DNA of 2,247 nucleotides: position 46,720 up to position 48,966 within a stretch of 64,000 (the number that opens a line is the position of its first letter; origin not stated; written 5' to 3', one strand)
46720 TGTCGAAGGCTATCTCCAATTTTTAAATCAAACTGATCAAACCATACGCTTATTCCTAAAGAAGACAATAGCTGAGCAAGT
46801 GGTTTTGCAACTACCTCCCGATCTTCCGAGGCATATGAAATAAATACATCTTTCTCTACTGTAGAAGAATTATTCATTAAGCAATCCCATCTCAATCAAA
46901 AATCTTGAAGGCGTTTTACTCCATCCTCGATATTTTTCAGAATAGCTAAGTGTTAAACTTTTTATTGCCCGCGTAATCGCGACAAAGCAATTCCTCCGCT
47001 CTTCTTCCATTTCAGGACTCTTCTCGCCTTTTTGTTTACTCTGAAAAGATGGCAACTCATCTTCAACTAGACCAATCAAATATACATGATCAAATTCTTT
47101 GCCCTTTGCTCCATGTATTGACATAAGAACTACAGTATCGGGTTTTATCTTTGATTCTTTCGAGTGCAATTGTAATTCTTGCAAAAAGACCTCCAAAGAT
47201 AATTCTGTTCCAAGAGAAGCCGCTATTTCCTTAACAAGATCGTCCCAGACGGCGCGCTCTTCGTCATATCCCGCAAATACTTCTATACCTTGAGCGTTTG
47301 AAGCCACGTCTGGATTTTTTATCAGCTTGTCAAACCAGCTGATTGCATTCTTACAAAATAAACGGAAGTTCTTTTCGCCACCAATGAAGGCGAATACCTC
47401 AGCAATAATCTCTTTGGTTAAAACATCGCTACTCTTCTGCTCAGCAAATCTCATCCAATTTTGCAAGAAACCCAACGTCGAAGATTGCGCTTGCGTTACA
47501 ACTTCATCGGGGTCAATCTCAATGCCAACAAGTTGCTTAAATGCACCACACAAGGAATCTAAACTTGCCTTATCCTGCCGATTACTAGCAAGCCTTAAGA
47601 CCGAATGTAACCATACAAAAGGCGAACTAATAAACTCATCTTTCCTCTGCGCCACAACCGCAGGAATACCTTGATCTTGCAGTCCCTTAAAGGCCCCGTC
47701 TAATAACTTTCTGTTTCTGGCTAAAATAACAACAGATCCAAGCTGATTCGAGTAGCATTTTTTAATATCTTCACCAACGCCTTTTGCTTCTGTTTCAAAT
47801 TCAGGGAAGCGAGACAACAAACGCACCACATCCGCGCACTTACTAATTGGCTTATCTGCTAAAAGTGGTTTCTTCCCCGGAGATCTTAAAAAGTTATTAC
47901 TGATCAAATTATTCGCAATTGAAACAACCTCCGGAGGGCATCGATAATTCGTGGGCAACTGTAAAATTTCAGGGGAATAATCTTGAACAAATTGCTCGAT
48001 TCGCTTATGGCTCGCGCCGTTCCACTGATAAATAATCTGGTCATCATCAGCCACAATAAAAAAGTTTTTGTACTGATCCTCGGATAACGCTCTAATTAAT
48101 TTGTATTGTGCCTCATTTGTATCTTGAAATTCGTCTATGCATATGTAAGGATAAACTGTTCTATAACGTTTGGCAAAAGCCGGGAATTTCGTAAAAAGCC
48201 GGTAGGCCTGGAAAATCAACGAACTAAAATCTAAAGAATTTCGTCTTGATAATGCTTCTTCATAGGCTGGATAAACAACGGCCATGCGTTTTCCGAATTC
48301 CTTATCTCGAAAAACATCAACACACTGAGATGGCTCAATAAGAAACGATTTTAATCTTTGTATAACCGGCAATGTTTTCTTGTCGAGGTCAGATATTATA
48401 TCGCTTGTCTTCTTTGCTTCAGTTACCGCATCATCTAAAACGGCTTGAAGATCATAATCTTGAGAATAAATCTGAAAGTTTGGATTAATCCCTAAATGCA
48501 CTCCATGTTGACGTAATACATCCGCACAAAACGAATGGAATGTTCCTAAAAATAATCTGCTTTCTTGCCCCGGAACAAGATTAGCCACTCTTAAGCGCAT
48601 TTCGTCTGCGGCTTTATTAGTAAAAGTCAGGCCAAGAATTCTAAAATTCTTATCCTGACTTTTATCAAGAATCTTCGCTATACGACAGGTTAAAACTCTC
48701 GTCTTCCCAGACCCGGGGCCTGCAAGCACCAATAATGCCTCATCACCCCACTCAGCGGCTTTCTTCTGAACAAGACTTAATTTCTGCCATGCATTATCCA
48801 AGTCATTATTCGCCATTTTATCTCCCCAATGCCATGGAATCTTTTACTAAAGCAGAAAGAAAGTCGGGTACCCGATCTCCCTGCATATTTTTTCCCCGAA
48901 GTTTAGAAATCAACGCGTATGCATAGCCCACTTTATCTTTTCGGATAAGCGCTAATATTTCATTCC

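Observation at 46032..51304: Gabija-like gajA-gajB pair co-transcribed with a TIR-domain gene and preceded by a HEPN-like gene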

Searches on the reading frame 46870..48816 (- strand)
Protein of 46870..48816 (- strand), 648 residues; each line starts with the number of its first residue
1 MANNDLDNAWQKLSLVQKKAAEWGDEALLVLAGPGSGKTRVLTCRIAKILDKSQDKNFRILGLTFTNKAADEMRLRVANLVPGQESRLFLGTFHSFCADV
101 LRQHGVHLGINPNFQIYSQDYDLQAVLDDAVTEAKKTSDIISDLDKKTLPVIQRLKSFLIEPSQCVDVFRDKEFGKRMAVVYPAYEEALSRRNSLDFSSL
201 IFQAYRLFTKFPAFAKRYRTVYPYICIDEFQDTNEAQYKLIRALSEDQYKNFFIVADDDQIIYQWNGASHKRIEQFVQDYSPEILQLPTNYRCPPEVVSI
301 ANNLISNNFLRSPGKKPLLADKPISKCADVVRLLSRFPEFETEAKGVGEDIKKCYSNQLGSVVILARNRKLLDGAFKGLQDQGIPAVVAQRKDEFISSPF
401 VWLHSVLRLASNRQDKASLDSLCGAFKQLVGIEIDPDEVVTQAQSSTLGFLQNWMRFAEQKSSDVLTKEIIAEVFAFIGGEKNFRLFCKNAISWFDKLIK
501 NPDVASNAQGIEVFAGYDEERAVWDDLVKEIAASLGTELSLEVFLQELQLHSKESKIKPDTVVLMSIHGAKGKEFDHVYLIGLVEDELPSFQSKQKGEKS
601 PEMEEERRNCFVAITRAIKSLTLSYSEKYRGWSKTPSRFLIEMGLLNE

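Call 3: search_protein_families(library=pfam, proteins=[window:46870-48816:-], max_evalue=0.01)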
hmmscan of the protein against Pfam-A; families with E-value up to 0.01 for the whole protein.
window:46870-48816:- (648 aa): 8 families
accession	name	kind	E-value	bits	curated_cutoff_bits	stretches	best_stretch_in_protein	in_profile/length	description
PF00580.27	UvrD-helicase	-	1.5e-68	231.9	23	1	17-280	5-270/271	UvrD/REP helicase N-terminal domain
PF13361.12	UvrD_C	-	5e-31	108.8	25.6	2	534-627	257-349/350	UvrD-like helicase C-terminal domain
PF13245.12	AAA_19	-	6.4e-20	72.1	25.1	1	20-264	4-132/134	AAA domain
PF01443.25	Viral_helicase1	-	9e-09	35.9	21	1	536-622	158-225/228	Viral superfamily 1 RNA helicase core domain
PF13538.12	UvrD_C_2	-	1.7e-06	28.2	27.4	1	562-623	2-51/52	UvrD-like helicase C-terminal domain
PF13086.12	AAA_11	-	0.00031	21.1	27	1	27-147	19-136/257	AAA domain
PF04851.21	ResIII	-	0.00036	20.9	22.5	0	24-83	22-79/164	Type III restriction enzyme, res subunit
PF13604.12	AAA_30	-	0.0076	16.4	27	0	19-74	12-63/191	AAA domain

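Call 4: search_protein_families(library=padloc, proteins=[window:46870-48816:-], max_evalue=0.01)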
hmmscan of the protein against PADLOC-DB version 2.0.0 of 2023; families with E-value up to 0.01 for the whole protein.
window:46870-48816:- (648 aa): 54 families (the best 25 are shown)
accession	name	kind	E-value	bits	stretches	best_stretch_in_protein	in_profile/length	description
PDLC00114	GajB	-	3e-258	856.6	1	9-647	4-633/635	UrvD helicase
PDLC00132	GajB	-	7.5e-115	382.9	1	12-643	3-623/625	UrvD helicase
PDLC03802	RTasHel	-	1.1e-80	270.4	2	16-371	9-326/675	DRT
PDLC00117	GajB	-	1.4e-73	246.4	1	17-643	20-596/604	UrvD helicase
PDLC00103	GajB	-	2.9e-57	192.9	1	20-629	24-580/612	UrvD helicase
PDLC00127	GajB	-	3.2e-57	192.3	2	11-302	7-286/594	UrvD helicase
PDLC00130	GajB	-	3.8e-52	175.4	2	13-315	4-301/589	UrvD helicase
PDLC00107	GajB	-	9.3e-52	174.4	2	26-394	29-381/587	UrvD helicase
PDLC00104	GajB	-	2.3e-45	153.4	2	25-310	15-254/574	UrvD helicase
PDLC00121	GajB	-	6.7e-45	151.7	2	16-349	9-322/565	UrvD helicase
PDLC00123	GajB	-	1.3e-41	140.9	3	200-311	155-265/540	UrvD helicase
PDLC00119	GajB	-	1.3e-39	134.7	2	26-306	16-301/565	UrvD helicase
PDLC00138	GajB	-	1.8e-36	124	2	11-377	3-371/581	UrvD helicase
PDLC00133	GajB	-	8e-36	121.9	1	10-304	9-289/382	UrvD helicase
PDLC00134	GajB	-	1.1e-34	118.3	1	27-431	30-423/431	UrvD helicase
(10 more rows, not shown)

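Call 27: find_homologous_proteins(query=window:46870-48816:-)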
Query window:46870-48816:- (648 aa): 7962 proteins with E <= 0.001 among 8000 candidates; the best 120 are listed.
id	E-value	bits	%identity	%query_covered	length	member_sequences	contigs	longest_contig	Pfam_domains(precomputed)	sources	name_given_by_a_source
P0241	0.0e+0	1464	100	100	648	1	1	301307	PF13538.13,PF01443.25,PF13361.13,PF13245.13,PF00580.28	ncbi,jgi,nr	ncbi:MAG: ATP-dependent helicase [Candidatus Omnitrophica bacterium]|jgi:DNA helicase-2/ATP-dependen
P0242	0.0e+0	1280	87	100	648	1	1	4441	PF13538.13,PF01443.25,PF13361.13,PF13245.13,PF00580.28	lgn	-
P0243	0.0e+0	1271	87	100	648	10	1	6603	PF13538.13,PF01443.25,PF13361.13,PF13245.13,PF00580.28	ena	-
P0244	0.0e+0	1259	85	100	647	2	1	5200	PF13538.13,PF01443.25,PF13361.13,PF13245.13,PF00580.28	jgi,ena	-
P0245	0.0e+0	1257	85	100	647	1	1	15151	PF13538.13,PF01443.25,PF13361.13,PF13245.13,PF00580.28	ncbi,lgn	-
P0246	0.0e+0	1256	85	100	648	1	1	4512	PF13538.13,PF01443.25,PF13361.13,PF13245.13,PF00580.28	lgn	-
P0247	0.0e+0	1253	85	99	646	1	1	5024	PF13538.13,PF01443.25,PF13361.13,PF13245.13,PF00580.28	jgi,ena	-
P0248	0.0e+0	1249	85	100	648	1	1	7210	PF13538.13,PF01443.25,PF13361.13,PF13245.13,PF00580.28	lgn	-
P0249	0.0e+0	1245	84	100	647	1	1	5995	PF13538.13,PF01443.25,PF13361.13,PF13245.13,PF00580.28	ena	-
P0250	0.0e+0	1239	85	100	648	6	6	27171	PF13538.13,PF01443.25,PF13361.13,PF13245.13,PF00580.28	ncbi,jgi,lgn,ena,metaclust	metaclust:\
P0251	0.0e+0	1238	83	100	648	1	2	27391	PF13538.13,PF01443.25,PF13361.13,PF13245.13,PF00580.28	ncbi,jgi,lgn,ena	-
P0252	0.0e+0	1214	82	100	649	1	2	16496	PF13538.13,PF01443.25,PF13361.13,PF13245.13,PF00580.28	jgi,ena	-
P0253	0.0e+0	1015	68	100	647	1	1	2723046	PF13538.13,PF01443.25,PF13361.13,PF13245.13,PF00580.28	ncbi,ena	-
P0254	0.0e+0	1014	68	100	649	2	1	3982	PF13538.13,PF13086.13,PF01443.25,PF13361.13,PF13245.13,PF00580.28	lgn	-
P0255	0.0e+0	1013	67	100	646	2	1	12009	PF13538.13,PF01443.25,PF13361.13,PF13245.13,PF00580.28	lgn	-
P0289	9.1e-292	987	66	100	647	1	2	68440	PF13538.13,PF01443.25,PF13361.13,PF13245.13,PF00580.28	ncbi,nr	ncbi:MAG: ATP-dependent helicase [candidate division KSB1 bacterium]|nr:ATP-dependent helicase [cand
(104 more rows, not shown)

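Call 28: find_encoding_contigs(protein=P0251, flank=8000, max_places=2)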
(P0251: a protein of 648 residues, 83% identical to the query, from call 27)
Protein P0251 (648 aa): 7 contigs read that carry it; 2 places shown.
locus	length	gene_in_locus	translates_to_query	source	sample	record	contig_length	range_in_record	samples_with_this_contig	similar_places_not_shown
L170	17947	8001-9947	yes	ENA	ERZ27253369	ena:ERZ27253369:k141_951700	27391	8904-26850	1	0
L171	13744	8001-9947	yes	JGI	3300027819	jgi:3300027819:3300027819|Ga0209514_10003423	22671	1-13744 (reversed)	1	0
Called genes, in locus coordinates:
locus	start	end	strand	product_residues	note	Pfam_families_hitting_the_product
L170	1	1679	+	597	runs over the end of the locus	PF03235:GmrSD_N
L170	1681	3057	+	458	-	PF01420:Methylase_S (weak)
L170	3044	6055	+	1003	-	PF04313:HSDR_N, PF00270:DEAD, PF04851:ResIII, PF18766:SWI2_SNF2, PF22679:T1R_D3-like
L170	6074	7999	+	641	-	PF02463:SMC_N (faint), PF11398:DUF2813, PF13175:AAA_15, PF13476:AAA_23 (weak), PF13555:AAA_29 (weak), PF13304:AAA_21, PF20469:OLD-like_TOPRIM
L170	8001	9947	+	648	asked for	PF00580:UvrD-helicase, PF13245:AAA_19, PF01443:Viral_helicase1 (faint), PF13361:UvrD_C, PF13538:UvrD_C_2 (faint)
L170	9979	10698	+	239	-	PF09509:Hypoth_Ymh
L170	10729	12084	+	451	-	PF04326:SLFN_AlbA_2, PF13749:HATPase_c_4, PF13412:HTH_24 (weak)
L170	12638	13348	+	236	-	PF20217:DUF6577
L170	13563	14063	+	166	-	-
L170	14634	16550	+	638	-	PF00005:ABC_tran, PF02367:TsaE (faint), PF02463:SMC_N (faint), PF13191:AAA_16 (faint), PF13555:AAA_29 (faint), PF12848:ABC_tran_Xtn, PF00005:ABC_tran, PF16326:ABC_tran_CTD, +4 more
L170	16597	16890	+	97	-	PF00166:Cpn10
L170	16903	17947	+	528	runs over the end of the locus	?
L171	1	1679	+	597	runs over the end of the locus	PF03235:GmrSD_N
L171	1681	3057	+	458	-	PF01420:Methylase_S (weak)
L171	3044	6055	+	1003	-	PF04313:HSDR_N, PF00270:DEAD, PF04851:ResIII, PF18766:SWI2_SNF2, PF22679:T1R_D3-like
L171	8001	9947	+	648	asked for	PF00580:UvrD-helicase, PF13245:AAA_19, PF01443:Viral_helicase1 (faint), PF13361:UvrD_C, PF13538:UvrD_C_2 (faint)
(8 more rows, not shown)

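Call 29: find_encoding_contigs(protein=P0252, flank=8000, max_places=2)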
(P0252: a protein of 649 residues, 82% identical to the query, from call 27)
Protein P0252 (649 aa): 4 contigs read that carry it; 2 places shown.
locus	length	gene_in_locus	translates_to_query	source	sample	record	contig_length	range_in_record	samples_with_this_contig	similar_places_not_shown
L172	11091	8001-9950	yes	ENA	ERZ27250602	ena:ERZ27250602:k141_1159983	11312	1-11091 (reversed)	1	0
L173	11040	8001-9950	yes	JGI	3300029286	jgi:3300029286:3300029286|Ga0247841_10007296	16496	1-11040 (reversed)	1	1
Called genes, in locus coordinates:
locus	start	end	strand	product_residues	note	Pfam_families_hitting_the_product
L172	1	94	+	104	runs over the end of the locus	?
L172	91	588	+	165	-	PF24838:8xMP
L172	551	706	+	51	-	-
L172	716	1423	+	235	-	PF02585:PIG-L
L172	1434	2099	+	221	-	PF00551:Formyl_trans_N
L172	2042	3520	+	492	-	PF13302:Acetyltransf_3, PF13523:Acetyltransf_8 (weak), PF00583:Acetyltransf_1, PF03102:NeuB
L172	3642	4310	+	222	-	PF00702:Hydrolase, PF13419:HAD_2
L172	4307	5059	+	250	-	-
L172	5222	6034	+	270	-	-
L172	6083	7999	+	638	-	PF02463:SMC_N (weak), PF11398:DUF2813, PF13175:AAA_15, PF13476:AAA_23, PF13555:AAA_29 (weak), PF13304:AAA_21, PF20469:OLD-like_TOPRIM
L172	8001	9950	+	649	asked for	PF00580:UvrD-helicase, PF13245:AAA_19, PF01443:Viral_helicase1 (faint), PF13361:UvrD_C, PF13538:UvrD_C_2 (faint)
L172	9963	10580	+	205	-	PF13679:Methyltransf_32 (faint), PF05401:NodS (weak), PF13649:Methyltransf_25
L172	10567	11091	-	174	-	?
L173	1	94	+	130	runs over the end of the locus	PF08937:ThsB_TIR (weak)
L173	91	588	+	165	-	PF24838:8xMP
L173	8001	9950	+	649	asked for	PF00580:UvrD-helicase, PF13245:AAA_19, PF01443:Viral_helicase1 (faint), PF13361:UvrD_C, PF13538:UvrD_C_2 (faint)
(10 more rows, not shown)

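Call 30: find_encoding_contigs(protein=P0245, flank=8000, max_places=2)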
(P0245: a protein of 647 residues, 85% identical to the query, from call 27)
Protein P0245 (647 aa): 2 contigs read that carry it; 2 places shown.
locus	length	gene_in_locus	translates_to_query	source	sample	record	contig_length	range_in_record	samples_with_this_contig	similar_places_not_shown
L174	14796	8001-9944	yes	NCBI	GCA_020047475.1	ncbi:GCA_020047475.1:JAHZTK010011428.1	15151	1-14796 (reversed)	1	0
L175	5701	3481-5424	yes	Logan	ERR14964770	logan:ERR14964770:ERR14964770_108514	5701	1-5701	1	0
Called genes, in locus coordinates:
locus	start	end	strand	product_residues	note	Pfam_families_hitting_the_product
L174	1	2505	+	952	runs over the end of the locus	?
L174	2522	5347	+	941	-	PF04465:DUF499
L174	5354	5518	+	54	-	PF23454:Zn_ribbon_Brz (faint), PF13248:Zn_ribbon_3 (faint), PF24460:DUF7575 (faint), PF24463:DUF7577 (faint), PF13240:Zn_Ribbon_1 (faint)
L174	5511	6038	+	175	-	-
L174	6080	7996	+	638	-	PF02463:SMC_N, PF11398:DUF2813, PF13175:AAA_15, PF13476:AAA_23, PF13304:AAA_21, PF20469:OLD-like_TOPRIM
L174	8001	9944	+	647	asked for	PF00580:UvrD-helicase, PF13245:AAA_19, PF01443:Viral_helicase1 (faint), PF13361:UvrD_C, PF13538:UvrD_C_2 (faint)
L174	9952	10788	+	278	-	PF01582:TIR, PF13676:TIR_2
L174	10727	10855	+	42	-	-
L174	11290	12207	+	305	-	PF00535:Glycos_transf_2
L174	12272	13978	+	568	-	PF05496:RuvB_N (weak), PF13177:DNA_pol3_delta2, PF13401:AAA_22 (faint), PF00004:AAA, PF07728:AAA_5 (weak), PF21960:RCF1-5-like_lid (weak), PF22608:DNAX_ATPase_lid, PF12169:DNA_pol3_gamma3, +1 more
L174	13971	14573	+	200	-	PF21176:RecR_HhH, PF02132:RecR_ZnF (weak), PF01751:Toprim, PF13662:Toprim_4, PF21175:RecR_C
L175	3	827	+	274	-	?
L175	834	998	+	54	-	PF23454:Zn_ribbon_Brz (faint), PF13248:Zn_ribbon_3 (faint), PF24460:DUF7575 (faint), PF24463:DUF7577 (faint), PF13240:Zn_Ribbon_1 (faint)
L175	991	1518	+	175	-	-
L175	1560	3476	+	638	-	PF02463:SMC_N, PF11398:DUF2813, PF13175:AAA_15, PF13476:AAA_23, PF13304:AAA_21, PF20469:OLD-like_TOPRIM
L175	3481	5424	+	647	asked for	PF00580:UvrD-helicase, PF13245:AAA_19, PF01443:Viral_helicase1 (faint), PF13361:UvrD_C, PF13538:UvrD_C_2 (faint)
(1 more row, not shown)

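Call 31: find_encoding_contigs(protein=P0253, flank=6000, max_places=1)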
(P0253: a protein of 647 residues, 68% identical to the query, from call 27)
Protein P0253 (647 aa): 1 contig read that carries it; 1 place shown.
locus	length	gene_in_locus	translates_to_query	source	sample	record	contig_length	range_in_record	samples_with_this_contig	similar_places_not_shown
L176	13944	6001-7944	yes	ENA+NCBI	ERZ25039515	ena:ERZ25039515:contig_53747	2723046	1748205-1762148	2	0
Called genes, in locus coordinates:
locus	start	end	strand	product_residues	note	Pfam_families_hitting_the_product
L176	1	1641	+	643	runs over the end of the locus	PF00012:HSP70, PF06723:MreB_Mbl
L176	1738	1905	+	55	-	-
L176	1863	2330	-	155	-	PF01842:ACT (faint), PF22468:ACT_9, PF13840:ACT_7 (weak), PF22468:ACT_9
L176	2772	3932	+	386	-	PF00226:DnaJ, PF01556:DnaJ_C, PF00684:DnaJ_CXXCXGXG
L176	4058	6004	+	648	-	PF02463:SMC_N (faint), PF11398:DUF2813, PF13175:AAA_15, PF13476:AAA_23, PF13304:AAA_21, PF20469:OLD-like_TOPRIM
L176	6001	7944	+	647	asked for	PF00580:UvrD-helicase, PF13245:AAA_19, PF01443:Viral_helicase1 (faint), PF13361:UvrD_C, PF13538:UvrD_C_2 (faint)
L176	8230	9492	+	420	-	PF00919:UPF0004, PF04055:Radical_SAM, PF01938:TRAM (weak)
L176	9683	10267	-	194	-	PF00210:Ferritin, PF02915:Rubrerythrin, PF21349:RUBY_RBDX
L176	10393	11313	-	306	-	PF13187:Fer4_9 (faint), PF00037:Fer4 (faint), PF13237:Fer4_10 (faint), PF13484:Fer4_16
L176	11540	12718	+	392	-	PF02670:DXP_reductoisom, PF08436:DXP_redisom_C, PF13288:DXPR_C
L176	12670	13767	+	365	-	PF02163:Peptidase_M50, PF00595:PDZ, PF13180:PDZ_2, PF17820:PDZ_6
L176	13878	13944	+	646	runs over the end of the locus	PF03264:Cytochrom_NNT (faint), PF14522:Cytochrome_C7 (faint), PF14537:Cytochrom_c3_2 (faint), PF09699:Paired_CXXCH_1 (faint), PF01292:Ni_hydr_CYTB, PF14358:DUF4405 (weak)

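Call 32: find_encoding_contigs(protein=P0289, flank=6000, max_places=1)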
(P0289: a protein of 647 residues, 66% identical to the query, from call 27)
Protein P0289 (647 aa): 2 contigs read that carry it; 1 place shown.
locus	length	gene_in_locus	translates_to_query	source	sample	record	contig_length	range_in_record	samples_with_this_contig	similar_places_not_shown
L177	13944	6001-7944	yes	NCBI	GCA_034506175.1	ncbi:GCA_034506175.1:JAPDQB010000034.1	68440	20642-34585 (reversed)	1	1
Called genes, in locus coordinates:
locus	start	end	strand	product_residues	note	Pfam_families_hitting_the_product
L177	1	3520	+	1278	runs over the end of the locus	PF00873:ACR_tran, PF03176:MMPL (weak), PF00873:ACR_tran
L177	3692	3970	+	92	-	PF04255:DUF433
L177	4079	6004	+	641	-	PF02463:SMC_N (weak), PF11398:DUF2813, PF13175:AAA_15, PF13476:AAA_23, PF13304:AAA_21, PF13175:AAA_15, PF20469:OLD-like_TOPRIM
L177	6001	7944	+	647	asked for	PF00580:UvrD-helicase, PF13245:AAA_19, PF01443:Viral_helicase1 (faint), PF13361:UvrD_C, PF13538:UvrD_C_2 (faint)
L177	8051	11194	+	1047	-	PF00873:ACR_tran, PF02355:SecD_SecF_C (weak)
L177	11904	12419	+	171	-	PF00872:Transposase_mut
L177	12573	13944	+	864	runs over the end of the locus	PF04002:RadC (faint), PF00270:DEAD, PF04851:ResIII (faint), PF13307:Helicase_C_2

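Call 33: find_related_loci(query=window:46870-48816:-, collection=viral_contigs, flank=6000)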
Query window:46870-48816:- (648 aa) in viral_contigs; peptide patterns used: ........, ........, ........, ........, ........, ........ (x = any residue, [..] = any of these).
No stretch of DNA in the collection matches any of the patterns.
